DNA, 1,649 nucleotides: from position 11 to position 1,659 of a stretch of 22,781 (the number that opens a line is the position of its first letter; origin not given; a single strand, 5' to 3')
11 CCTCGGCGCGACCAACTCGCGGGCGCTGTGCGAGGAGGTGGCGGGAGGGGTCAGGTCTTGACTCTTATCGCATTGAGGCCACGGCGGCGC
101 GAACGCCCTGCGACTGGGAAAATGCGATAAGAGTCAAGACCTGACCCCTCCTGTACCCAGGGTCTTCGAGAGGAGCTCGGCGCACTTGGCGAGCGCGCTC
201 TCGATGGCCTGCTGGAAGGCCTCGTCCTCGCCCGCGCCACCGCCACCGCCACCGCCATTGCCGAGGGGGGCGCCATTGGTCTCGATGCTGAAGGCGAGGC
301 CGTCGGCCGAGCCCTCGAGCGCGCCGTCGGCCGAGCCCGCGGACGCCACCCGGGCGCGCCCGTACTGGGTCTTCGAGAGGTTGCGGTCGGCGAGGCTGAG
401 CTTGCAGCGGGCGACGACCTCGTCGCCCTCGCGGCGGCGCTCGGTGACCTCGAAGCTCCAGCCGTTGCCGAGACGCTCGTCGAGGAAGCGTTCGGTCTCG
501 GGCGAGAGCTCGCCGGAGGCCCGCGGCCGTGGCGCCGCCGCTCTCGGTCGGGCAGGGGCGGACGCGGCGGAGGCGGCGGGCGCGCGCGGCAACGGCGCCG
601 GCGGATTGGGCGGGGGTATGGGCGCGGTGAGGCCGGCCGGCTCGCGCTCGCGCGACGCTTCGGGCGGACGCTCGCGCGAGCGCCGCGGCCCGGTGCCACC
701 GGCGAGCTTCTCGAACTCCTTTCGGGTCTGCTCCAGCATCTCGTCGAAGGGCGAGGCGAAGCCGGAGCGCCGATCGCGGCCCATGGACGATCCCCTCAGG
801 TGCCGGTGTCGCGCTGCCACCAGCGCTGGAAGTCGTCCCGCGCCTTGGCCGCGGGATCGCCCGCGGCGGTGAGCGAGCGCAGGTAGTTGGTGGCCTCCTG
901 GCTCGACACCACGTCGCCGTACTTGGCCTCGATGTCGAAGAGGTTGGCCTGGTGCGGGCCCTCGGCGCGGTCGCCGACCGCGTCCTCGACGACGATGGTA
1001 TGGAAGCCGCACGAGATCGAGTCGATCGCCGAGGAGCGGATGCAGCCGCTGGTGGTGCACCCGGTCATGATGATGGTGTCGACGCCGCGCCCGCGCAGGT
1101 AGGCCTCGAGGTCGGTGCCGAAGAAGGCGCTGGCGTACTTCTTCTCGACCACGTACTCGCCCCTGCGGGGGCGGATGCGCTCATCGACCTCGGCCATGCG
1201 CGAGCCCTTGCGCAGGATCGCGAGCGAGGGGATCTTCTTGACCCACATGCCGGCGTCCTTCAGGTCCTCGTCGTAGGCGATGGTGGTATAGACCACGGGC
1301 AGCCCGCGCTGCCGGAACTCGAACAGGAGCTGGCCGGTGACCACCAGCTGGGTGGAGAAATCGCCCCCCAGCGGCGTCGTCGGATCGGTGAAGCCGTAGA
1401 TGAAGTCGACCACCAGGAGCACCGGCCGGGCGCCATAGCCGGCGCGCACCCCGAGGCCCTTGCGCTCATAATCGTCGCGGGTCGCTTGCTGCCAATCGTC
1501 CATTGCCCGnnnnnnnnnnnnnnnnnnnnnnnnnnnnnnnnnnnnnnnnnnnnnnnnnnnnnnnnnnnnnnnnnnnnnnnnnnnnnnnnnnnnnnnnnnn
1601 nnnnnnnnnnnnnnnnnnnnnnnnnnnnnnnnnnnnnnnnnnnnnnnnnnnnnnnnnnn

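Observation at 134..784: Two paralogous domains with a Rad52/Rad22-like motif, one standalone (134..784) and one fused to HyuB (11695..~12220), each next to hydrolase genes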

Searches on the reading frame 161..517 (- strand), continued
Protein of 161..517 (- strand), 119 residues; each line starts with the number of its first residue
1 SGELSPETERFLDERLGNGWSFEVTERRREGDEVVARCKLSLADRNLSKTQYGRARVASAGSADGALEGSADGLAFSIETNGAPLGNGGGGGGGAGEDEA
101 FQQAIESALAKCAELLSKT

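Call 64: search_solved_structures(query=A5, max_evalue=1, show_alignments=1)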
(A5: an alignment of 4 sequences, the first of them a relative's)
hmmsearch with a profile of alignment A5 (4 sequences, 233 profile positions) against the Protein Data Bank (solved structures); distinct sequences matched with E-value up to 1: 11.
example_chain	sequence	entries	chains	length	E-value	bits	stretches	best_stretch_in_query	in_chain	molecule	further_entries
8g3g_J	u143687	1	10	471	3.9e-05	26.6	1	23-188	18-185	DNA repair and recombination protein RAD52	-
1h2i_A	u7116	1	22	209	0.00017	24.5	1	25-145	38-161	DNA REPAIR PROTEIN RAD52 HOMOLOG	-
1kn0_A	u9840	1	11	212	0.00018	24.4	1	25-145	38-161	Rad52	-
5xs0_A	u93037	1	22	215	0.00019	24.3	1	25-145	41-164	DNA repair protein RAD52 homolog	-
8ril_A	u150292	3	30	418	0.00066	22.6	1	25-145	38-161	DNA repair protein RAD52 homolog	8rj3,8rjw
8h1p_A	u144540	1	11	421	0.00067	22.6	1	25-145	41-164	DNA repair protein RAD52 homolog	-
8bjm_A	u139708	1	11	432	0.00071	22.5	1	25-145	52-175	DNA repair protein RAD52 homolog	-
8tkq_A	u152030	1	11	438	0.00073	22.4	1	25-145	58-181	DNA repair protein RAD52 homolog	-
5xrz_A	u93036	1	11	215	0.0008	22.3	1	25-81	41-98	DNA repair protein RAD52 homolog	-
5jrb_A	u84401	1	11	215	0.0008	22.3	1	25-81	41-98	DNA repair protein RAD52 homolog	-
2km1_A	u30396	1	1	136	0.67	12.7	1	89-169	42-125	Protein DRE2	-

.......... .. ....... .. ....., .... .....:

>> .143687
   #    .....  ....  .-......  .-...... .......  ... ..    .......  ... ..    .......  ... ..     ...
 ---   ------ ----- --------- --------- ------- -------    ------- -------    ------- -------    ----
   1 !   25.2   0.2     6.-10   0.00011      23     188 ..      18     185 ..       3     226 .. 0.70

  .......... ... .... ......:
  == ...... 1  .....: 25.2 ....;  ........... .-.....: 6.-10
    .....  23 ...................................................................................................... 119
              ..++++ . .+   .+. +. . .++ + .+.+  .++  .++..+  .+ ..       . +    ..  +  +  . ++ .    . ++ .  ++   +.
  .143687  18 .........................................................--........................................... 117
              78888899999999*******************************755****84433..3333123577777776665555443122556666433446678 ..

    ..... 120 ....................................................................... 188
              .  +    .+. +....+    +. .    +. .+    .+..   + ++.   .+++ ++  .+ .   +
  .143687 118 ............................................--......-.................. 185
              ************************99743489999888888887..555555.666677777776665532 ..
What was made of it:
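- On Rad52 superfamily (homology of the core): The A5 profile hits yeast Rad52 at 3.9e-5 and human RAD52 at 1.7e-4 (call 64).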

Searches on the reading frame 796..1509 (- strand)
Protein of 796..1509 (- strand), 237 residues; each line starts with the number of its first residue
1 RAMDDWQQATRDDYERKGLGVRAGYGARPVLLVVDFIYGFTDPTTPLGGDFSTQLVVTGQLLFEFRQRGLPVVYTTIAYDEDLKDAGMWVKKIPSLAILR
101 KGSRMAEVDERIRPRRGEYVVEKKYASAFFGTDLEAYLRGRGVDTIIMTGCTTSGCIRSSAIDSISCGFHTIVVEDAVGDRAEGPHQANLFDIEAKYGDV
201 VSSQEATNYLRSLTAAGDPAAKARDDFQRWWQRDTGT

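Call 42: search_protein_families(library=ncbifam, proteins=[window:796-1509:-], max_evalue=0.001)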
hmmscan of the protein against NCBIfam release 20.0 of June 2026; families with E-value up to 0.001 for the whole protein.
window:796-1509:- (237 aa): 4 families
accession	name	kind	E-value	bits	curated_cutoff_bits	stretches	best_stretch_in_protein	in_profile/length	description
NF008517.0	PRK11440.1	equivalog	1.8e-15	57.4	195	1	49-206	26-184/188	hydrolase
NF050097.1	BiurAmidohydBiuH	equivalog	1.5e-14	54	370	1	60-198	56-206/221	biuret amidohydrolase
TIGR03614.1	RutB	equivalog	2e-14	53.7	377.95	1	98-211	106-220/226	pyrimidine utilization protein B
NF008623.0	PRK11609.1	equivalog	0.00011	22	174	1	132-177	132-177/213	bifunctional nicotinamidase/pyrazinamidase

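Call 93: search_solved_structures(query=window:796-1503:-, max_evalue=0.00001)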
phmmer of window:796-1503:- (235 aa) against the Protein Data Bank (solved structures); distinct sequences matched with E-value up to 0.00001: 39.
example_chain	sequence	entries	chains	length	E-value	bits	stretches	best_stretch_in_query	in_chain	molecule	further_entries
26st_A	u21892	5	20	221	1.1e-72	247.6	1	6-213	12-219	N-carbamoylsarcosine amidohydrolase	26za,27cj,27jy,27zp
4l07_A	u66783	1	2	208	1.6e-47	165.2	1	9-211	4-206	Hydrolase, isochorismatase family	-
3ot4_A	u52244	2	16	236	5.6e-47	163.4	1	11-206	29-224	Putative isochorismatase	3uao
4l08_B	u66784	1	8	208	3e-46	161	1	9-211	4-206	Hydrolase, isochorismatase family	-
1nba_A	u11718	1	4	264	1.1e-41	146.1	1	7-225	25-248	N-CARBAMOYLSARCOSINE AMIDOHYDROLASE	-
3eef_A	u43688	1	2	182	3.8e-21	78.9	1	26-189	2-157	N-carbamoylsarcosine amidase related protein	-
3hb7_A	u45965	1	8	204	5.4e-17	65.3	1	25-192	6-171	Isochorismatase hydrolase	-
3hu5_A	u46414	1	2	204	1.4e-16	63.9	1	29-193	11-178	Isochorismatase family protein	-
1j2r_A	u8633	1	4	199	3.6e-13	52.8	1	29-206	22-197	Hypothetical isochorismatase family protein yecD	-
6xjm_A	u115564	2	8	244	1.6e-12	50.7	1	52-211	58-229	Biuret hydrolase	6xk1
3irv_A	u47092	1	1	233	4.6e-12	49.2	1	26-175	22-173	CYSTEINE HYDROLASE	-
8bkd_A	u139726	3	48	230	5.9e-12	48.8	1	88-199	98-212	Ureidoacrylate amidohydrolase RutB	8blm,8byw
3s2s_A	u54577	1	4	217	7.1e-12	48.5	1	113-192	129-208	Putative pyrazinamidase/nicotinamidase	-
8bln_A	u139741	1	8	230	7.2e-12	48.5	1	88-199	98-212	Ureidoacrylate amidohydrolase RutB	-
7l6j_A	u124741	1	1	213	2.2e-11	46.9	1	57-191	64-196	Putative hydrolase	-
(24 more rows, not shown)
